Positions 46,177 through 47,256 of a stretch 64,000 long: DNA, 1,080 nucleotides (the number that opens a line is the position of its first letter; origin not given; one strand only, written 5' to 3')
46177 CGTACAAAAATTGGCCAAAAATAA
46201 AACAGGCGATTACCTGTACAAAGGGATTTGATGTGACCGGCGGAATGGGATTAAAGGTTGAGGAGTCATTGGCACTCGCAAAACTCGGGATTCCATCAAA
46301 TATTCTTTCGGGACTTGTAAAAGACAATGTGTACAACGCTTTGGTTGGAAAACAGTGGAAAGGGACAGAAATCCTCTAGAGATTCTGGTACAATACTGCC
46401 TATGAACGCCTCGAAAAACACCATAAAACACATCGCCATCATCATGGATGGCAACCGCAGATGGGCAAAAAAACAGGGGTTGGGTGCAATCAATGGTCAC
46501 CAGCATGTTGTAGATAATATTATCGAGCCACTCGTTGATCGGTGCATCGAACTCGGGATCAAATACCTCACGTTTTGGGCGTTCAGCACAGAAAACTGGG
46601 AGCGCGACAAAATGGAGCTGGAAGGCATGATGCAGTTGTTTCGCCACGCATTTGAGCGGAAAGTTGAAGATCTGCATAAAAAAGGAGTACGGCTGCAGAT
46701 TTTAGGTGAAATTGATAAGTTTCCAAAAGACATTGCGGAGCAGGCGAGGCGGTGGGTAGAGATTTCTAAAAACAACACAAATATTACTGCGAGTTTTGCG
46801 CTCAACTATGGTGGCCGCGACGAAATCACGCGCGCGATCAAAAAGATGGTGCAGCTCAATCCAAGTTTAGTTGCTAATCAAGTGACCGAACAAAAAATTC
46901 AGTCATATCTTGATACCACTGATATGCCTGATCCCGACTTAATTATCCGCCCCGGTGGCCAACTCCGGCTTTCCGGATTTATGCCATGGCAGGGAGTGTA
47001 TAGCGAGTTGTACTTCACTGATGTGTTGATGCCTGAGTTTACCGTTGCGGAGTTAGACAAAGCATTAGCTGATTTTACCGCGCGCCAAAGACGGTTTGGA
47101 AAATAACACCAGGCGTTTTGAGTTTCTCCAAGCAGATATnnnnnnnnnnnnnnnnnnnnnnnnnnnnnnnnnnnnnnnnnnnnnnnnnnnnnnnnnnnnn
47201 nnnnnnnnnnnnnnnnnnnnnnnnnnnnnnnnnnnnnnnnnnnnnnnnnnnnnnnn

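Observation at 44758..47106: idi + isopentenyl phosphate kinase + uppS cluster: archaeal-type terminal mevalonate step in a bacterium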

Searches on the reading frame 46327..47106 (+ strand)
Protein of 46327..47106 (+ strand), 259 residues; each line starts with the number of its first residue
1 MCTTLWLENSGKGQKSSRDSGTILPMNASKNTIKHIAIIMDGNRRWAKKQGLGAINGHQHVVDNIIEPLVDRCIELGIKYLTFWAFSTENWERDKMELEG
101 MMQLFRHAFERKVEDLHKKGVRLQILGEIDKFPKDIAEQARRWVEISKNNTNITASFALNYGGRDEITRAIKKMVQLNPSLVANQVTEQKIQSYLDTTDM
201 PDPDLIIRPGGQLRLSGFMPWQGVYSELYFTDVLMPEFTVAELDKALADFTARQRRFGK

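Call 3: search_protein_families(library=pfam, proteins=[window:46327-47106:+], max_evalue=0.01)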
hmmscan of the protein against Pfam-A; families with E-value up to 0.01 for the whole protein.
window:46327-47106:+ (259 aa): 1 family
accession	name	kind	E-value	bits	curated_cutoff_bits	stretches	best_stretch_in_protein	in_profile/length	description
PF01255.24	Prenyltransf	-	2.2e-74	250.1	27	1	39-258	1-219/219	Putative undecaprenyl diphosphate synthase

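Call 4: search_protein_families(library=ncbifam, proteins=[window:46327-47106:+], max_evalue=0.01)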
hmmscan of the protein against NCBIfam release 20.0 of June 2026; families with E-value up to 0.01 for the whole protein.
window:46327-47106:+ (259 aa): 16 families
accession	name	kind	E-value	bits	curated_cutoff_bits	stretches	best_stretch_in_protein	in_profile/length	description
NF011405.0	PRK14830.1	equivalog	4.7e-79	265.5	304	1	28-259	18-250/251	undecaprenyl pyrophosphate synthase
NF011407.0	PRK14833.1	equivalog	4.3e-69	232.7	325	1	30-259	2-231/233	di-trans,poly-cis-decaprenylcistransferase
TIGR00055.1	uppS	equivalog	1.6e-68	230.5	109.55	1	34-258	3-228/228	polyprenyl diphosphate synthase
NF011408.0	PRK14834.1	equivalog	6.3e-68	228.9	348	1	26-258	11-244/252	isoprenyl transferase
NF011406.0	PRK14831.1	subfamily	1.5e-67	227.5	375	1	28-259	18-251/256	undecaprenyl pyrophosphate synthase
NF011404.0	PRK14829.1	equivalog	1.6e-64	217.7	372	1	23-259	21-258/260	isoprenyl transferase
NF011411.0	PRK14838.1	equivalog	5.7e-63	212.5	417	1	33-259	13-238/244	isoprenyl transferase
NF011413.0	PRK14840.1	equivalog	8.1e-61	205.8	410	1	31-259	17-250/250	isoprenyl transferase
NF011409.0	PRK14835.1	equivalog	6.1e-59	199.6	425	1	30-259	43-279/279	isoprenyl transferase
NF011414.0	PRK14841.1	equivalog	8e-59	199.1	401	1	34-258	5-228/233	isoprenyl transferase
NF011412.0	PRK14839.1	equivalog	6.5e-58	195.9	334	1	29-258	6-227/240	di-trans,poly-cis-decaprenylcistransferase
NF011410.0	PRK14837.1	equivalog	2.7e-56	190.7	342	1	32-259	6-230/230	undecaprenyl pyrophosphate synthase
NF007596.1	PRK10240.1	equivalog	4.9e-55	186.6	418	1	27-258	10-242/251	(2E,6E)-farnesyl-diphosphate-specific ditrans,polycis-undecaprenyl-diphosphate synthase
NF011403.0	PRK14828.1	equivalog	8e-54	182.7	348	1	30-259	26-258/258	isoprenyl transferase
NF011415.0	PRK14842.1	equivalog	1.5e-52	178.4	360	1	31-258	7-236/241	isoprenyl transferase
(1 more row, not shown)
